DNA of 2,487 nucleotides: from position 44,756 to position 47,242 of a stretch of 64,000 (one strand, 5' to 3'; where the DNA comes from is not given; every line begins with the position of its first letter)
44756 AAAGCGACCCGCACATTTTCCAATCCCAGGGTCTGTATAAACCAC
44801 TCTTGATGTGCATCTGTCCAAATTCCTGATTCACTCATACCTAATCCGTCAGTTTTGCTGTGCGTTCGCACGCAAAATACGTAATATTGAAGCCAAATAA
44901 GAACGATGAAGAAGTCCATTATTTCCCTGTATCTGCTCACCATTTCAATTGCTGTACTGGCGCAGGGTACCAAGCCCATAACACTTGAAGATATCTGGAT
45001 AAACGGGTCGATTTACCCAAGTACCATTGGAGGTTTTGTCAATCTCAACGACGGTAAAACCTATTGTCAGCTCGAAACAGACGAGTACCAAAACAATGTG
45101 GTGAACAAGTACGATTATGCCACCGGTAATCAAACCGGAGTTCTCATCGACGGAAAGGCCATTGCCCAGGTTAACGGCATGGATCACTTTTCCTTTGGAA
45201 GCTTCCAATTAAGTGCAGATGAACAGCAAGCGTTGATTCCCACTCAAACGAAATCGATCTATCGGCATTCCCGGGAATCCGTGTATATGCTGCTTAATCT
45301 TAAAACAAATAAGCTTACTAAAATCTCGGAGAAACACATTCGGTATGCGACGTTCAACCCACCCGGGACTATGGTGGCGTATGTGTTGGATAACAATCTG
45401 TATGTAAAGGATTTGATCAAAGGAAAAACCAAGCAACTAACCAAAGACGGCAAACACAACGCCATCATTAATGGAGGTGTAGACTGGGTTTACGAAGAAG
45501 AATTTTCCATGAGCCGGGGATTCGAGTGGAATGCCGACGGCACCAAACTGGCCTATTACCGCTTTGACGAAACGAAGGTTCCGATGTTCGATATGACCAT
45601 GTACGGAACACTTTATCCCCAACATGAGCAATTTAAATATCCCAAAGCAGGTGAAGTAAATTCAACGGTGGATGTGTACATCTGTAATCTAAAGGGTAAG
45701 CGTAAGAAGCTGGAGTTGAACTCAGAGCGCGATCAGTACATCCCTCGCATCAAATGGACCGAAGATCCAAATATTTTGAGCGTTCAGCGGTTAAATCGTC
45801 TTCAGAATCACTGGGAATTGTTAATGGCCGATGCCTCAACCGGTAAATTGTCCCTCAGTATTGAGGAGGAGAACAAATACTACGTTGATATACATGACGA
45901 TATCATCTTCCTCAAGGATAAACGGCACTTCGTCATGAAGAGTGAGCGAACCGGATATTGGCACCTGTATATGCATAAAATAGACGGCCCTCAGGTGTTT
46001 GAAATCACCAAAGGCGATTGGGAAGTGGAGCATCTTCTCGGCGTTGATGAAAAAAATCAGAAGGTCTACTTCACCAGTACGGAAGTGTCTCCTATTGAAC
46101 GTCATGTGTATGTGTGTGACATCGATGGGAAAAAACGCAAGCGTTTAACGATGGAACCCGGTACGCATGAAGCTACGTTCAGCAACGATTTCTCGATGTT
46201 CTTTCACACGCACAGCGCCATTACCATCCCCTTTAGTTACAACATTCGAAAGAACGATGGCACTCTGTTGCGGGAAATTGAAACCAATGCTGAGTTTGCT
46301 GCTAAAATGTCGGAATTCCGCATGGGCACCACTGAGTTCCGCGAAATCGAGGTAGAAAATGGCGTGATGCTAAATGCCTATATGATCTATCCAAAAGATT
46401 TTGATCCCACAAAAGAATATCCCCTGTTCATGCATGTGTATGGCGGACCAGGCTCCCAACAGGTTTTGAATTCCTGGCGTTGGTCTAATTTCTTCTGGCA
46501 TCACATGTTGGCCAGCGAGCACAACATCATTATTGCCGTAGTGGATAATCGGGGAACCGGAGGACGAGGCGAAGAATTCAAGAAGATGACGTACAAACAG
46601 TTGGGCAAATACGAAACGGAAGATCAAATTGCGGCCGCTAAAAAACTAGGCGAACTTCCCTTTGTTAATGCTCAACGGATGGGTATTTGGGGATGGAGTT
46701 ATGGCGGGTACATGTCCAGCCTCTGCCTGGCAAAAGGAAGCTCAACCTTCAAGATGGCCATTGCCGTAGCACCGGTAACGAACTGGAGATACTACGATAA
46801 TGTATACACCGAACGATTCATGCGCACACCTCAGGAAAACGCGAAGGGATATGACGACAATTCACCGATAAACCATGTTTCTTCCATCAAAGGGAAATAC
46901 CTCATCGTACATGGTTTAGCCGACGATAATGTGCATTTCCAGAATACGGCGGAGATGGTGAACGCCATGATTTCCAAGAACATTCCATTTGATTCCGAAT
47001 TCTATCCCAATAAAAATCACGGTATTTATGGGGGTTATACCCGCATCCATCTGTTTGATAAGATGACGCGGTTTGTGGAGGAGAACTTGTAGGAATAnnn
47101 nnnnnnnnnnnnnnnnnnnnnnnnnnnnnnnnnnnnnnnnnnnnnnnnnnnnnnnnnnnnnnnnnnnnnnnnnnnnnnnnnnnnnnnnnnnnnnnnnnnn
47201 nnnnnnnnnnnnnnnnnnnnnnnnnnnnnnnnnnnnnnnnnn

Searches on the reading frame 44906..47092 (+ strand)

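Call 66: search_protein_families(library=pfam, proteins=[window:44906-47092:+], max_evalue=0.001)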
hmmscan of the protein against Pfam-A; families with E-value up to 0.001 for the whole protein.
window:44906-47092:+ (728 aa): 5 families
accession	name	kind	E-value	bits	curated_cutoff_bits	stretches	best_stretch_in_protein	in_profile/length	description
PF00930.27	DPPIV_N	-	1.2e-99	333.8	22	1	103-442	1-353/354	Dipeptidyl peptidase IV (DPP IV) N-terminal region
PF00326.27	Peptidase_S9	-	2.1e-56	191.2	22.6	1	528-728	2-210/213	Prolyl oligopeptidase family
PF02129.25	Peptidase_S15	-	4e-08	33.7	23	1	542-642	53-146/262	X-Pro dipeptidyl-peptidase (S15 family)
PF01738.24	DLH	-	1.2e-05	25.5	21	1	570-706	76-187/217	Dienelactone hydrolase family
PF20434.5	BD-FAE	-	9.6e-05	22.4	26.8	0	640-687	167-214/215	BD-FAE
